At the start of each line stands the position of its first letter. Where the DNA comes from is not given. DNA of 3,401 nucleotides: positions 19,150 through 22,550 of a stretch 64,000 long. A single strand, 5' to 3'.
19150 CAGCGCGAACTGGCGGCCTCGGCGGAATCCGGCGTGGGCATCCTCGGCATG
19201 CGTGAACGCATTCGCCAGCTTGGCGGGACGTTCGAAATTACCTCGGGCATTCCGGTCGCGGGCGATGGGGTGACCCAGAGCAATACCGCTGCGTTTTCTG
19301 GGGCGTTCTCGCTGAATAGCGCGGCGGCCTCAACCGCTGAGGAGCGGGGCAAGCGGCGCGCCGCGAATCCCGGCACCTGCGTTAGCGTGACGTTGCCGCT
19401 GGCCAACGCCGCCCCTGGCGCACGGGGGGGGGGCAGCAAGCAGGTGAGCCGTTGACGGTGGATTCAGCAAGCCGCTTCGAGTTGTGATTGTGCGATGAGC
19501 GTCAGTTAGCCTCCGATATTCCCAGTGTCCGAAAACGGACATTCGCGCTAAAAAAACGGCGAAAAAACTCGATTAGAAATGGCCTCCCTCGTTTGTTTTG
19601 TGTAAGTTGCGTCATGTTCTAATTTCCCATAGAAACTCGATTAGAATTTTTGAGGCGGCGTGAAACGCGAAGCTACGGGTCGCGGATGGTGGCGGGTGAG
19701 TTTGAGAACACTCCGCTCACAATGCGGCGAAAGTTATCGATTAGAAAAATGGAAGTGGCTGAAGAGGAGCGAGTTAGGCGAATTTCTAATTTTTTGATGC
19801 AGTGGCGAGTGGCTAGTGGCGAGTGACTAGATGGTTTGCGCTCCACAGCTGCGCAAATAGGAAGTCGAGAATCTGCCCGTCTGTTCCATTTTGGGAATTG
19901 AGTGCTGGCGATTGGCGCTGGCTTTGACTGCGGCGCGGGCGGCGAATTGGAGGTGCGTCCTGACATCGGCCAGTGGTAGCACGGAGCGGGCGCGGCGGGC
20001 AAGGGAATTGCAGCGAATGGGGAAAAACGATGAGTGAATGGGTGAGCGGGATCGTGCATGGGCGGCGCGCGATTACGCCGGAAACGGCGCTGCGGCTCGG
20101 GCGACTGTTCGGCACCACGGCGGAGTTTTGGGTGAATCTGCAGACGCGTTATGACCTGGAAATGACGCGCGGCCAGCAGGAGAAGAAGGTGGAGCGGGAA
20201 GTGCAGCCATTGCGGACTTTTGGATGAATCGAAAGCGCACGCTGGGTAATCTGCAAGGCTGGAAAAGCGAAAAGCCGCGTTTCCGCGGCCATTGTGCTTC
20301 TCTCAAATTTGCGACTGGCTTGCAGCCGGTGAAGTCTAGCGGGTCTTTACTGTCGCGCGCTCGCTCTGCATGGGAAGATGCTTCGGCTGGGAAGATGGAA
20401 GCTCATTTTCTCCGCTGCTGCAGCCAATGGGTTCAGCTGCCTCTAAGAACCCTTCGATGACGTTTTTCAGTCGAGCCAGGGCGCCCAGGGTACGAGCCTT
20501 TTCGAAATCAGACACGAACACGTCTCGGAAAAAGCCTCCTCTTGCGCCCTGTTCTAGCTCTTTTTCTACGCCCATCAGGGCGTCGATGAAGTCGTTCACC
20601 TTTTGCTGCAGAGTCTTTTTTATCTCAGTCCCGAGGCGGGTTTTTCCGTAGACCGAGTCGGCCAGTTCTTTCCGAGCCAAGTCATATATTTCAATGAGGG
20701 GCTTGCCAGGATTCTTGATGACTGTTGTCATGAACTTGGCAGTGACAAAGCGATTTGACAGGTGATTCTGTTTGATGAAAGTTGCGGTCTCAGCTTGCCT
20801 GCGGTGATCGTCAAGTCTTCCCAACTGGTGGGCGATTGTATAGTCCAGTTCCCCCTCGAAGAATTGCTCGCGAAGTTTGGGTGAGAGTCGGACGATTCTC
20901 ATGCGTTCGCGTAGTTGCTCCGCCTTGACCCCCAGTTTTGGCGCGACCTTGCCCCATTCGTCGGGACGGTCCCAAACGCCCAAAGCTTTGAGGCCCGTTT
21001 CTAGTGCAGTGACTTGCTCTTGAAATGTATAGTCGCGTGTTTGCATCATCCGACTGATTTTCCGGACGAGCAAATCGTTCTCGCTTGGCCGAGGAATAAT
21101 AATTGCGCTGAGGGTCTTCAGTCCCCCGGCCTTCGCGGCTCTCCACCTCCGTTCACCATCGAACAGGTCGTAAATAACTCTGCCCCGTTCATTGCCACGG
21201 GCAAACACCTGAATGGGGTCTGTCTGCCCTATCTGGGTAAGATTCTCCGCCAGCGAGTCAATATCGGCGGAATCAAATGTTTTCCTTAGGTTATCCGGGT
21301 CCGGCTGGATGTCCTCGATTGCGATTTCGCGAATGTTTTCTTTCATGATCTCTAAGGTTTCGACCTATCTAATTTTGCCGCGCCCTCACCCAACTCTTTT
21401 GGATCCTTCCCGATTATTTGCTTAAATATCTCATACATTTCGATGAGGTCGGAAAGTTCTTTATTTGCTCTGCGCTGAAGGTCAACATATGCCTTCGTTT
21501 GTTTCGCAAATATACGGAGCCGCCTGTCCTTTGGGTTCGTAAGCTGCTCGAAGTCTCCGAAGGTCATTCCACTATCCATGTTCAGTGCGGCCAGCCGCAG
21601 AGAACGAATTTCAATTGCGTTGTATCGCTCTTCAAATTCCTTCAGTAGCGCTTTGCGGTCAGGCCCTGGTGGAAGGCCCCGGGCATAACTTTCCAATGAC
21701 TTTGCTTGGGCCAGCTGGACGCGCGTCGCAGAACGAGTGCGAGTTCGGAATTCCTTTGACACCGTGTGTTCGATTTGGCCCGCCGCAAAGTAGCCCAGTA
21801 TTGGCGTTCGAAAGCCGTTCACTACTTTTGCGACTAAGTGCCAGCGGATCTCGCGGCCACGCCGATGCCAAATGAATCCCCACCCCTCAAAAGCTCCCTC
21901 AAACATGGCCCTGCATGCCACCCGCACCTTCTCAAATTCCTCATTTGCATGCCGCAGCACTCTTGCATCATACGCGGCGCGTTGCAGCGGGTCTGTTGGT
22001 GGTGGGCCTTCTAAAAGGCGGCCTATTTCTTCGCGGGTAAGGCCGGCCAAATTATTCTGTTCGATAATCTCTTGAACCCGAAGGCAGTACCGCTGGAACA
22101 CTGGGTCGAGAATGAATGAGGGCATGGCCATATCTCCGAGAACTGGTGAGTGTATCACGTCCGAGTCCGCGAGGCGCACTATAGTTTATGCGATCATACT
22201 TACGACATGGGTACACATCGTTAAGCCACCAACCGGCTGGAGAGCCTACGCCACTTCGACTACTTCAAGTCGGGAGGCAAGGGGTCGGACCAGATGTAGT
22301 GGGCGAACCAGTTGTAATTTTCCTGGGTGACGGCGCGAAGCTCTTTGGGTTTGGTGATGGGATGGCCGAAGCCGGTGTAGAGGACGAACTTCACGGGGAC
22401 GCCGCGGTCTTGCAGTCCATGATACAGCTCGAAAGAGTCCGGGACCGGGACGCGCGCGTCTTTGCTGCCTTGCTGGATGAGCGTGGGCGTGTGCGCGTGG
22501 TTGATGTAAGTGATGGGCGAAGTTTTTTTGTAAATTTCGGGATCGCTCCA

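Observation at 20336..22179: Lower-GC two-gene cassette: unknown 260-275 aa protein plus ParB/Srx-fold protein, with no ParA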

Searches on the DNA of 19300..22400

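Call 82: search_rna_families(source=window, start=19300, end=22400, threshold=evalue, max_evalue=1)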
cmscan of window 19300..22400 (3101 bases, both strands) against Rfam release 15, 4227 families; matches with E-value up to 1: 0.
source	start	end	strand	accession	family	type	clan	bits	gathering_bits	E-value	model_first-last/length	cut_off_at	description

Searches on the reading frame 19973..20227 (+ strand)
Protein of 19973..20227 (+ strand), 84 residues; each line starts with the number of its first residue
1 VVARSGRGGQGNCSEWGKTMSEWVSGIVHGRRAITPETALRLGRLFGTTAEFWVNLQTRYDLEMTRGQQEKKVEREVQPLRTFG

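Call 3: search_protein_families(library=pfam, proteins=[window:19973-20227:+], max_evalue=1)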
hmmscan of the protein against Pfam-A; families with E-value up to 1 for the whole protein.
window:19973-20227:+ (84 aa): 1 family
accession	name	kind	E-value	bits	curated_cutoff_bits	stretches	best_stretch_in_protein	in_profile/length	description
PF01381.28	HTH_3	-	0.071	13.6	23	1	24-52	26-54/55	Helix-turn-helix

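Call 4: search_protein_families(library=ncbifam, proteins=[window:19973-20227:+], max_evalue=1)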
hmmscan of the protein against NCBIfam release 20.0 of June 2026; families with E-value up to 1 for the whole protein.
window:19973-20227:+ (84 aa): 1 family
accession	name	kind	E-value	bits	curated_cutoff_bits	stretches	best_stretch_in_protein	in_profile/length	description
TIGR02607.1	antidote_HigA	equivalog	9.9e-17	60.6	47.7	1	23-66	36-79/81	HigA family addiction module antitoxin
